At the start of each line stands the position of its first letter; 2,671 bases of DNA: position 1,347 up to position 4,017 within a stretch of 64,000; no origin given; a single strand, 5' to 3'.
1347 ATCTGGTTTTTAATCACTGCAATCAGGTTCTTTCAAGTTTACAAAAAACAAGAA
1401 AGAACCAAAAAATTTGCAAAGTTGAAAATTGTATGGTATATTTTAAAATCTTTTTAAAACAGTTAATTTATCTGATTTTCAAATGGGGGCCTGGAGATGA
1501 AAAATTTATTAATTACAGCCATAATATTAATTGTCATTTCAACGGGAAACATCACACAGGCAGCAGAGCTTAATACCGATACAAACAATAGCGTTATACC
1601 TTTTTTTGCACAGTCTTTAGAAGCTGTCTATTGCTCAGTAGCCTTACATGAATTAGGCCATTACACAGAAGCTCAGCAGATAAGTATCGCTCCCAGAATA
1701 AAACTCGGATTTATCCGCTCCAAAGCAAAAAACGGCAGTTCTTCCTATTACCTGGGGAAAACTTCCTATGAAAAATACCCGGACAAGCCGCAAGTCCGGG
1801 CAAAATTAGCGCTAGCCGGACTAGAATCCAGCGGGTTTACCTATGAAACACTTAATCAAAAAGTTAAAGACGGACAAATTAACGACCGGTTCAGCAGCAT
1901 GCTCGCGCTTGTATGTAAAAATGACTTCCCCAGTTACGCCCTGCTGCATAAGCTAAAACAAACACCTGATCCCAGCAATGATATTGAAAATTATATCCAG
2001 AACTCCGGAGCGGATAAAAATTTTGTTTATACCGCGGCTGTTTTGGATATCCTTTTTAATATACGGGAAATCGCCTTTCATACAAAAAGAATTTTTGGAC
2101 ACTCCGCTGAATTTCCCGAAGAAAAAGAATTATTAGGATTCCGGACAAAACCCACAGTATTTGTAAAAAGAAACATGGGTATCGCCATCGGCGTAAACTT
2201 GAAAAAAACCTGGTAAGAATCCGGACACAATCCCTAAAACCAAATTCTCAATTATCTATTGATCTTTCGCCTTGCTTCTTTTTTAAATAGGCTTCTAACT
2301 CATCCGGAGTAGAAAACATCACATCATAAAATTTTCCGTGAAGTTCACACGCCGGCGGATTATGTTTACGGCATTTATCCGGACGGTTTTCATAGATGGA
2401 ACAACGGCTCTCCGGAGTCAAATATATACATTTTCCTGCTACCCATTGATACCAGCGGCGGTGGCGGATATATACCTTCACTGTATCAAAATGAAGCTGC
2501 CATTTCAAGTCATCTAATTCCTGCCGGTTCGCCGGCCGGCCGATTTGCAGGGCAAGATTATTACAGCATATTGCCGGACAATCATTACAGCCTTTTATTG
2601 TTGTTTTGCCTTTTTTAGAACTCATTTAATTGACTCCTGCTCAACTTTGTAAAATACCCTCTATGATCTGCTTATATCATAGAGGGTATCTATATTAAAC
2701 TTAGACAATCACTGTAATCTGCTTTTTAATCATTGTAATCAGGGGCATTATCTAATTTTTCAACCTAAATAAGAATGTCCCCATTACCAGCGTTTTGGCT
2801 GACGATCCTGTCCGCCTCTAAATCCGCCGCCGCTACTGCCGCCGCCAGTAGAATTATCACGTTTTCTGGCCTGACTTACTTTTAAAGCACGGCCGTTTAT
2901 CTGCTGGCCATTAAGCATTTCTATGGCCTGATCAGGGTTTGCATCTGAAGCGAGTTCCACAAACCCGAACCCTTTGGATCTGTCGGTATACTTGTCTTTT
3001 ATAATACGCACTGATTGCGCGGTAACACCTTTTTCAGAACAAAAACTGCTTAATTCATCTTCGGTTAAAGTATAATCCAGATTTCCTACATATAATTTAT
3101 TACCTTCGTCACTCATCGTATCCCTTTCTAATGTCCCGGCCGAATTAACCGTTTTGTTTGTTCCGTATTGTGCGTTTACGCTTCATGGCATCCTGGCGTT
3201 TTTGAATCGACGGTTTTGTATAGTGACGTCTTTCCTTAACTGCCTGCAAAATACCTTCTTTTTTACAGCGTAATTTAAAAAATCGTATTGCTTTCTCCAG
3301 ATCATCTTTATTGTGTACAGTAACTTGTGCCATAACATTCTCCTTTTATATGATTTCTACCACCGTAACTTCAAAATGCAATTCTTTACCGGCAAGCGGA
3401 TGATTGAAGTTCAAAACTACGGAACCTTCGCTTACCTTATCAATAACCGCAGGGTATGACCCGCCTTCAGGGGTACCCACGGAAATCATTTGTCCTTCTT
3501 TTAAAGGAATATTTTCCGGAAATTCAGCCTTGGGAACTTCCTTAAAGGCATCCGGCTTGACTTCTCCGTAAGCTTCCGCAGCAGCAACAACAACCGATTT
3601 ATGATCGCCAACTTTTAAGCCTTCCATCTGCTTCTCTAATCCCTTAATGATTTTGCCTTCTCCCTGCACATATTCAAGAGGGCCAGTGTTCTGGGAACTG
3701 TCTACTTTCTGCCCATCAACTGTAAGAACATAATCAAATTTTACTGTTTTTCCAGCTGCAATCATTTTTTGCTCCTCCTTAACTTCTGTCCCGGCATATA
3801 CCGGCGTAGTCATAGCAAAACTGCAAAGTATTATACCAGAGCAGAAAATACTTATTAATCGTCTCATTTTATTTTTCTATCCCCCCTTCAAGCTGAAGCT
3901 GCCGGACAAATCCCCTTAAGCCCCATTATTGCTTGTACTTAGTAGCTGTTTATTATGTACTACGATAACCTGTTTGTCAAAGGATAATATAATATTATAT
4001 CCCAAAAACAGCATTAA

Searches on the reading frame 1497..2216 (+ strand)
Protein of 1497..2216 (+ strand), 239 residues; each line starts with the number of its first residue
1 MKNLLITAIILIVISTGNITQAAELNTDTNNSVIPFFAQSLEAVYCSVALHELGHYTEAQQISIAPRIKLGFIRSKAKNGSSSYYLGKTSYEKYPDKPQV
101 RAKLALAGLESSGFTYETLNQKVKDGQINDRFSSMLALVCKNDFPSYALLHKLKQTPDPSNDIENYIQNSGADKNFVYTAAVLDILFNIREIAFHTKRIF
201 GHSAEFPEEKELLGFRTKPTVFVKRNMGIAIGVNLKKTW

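Call 30: find_encoding_contigs(protein=window:1497-2216:+, flank=3000, max_places=10)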
Protein window:1497-2216:+ (239 aa): no gene with exactly this product is on record in the collection.
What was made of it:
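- Tried and rejected: Not on record (call 30).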

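Call 41: search_protein_families(library=pfam, proteins=[window:1497-2216:+], max_evalue=0.001)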
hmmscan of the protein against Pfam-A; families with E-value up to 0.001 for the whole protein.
window:1497-2216:+ (239 aa): 0 families

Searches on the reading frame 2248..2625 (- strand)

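Call 41: search_protein_families(library=pfam, proteins=[window:2248-2625:-], max_evalue=0.001)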
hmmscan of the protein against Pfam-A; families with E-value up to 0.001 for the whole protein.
window:2248-2625:- (125 aa): 1 family
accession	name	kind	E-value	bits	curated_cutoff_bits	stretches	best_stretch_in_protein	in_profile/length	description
PF03692.20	CxxCxxCC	-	3.2e-09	37.8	23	1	13-88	2-69/85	Putative zinc- or iron-chelating domain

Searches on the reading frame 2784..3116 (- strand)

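Call 41: search_protein_families(library=pfam, proteins=[window:2784-3116:-], max_evalue=0.001)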
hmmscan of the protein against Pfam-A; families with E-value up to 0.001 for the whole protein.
window:2784-3116:- (110 aa): 1 family
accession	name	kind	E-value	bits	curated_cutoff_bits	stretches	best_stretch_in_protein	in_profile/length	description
PF00076.28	RRM_1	-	3.6e-18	65.7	20.7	1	8-79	1-70/70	RNA recognition motif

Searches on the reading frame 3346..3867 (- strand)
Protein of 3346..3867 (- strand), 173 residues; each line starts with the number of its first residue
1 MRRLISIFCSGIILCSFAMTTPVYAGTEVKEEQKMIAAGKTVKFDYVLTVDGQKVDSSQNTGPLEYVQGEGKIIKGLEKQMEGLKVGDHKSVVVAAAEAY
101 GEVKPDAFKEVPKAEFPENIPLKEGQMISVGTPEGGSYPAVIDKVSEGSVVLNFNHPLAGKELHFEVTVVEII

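Call 41: search_protein_families(library=pfam, proteins=[window:3346-3867:-], max_evalue=0.001)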
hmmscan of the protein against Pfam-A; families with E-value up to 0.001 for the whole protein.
window:3346-3867:- (173 aa): 1 family
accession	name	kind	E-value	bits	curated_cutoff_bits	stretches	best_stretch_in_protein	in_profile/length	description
PF00254.34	FKBP_C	-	5.1e-15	56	21.1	1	35-118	4-74/94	FKBP-type peptidyl-prolyl cis-trans isomerase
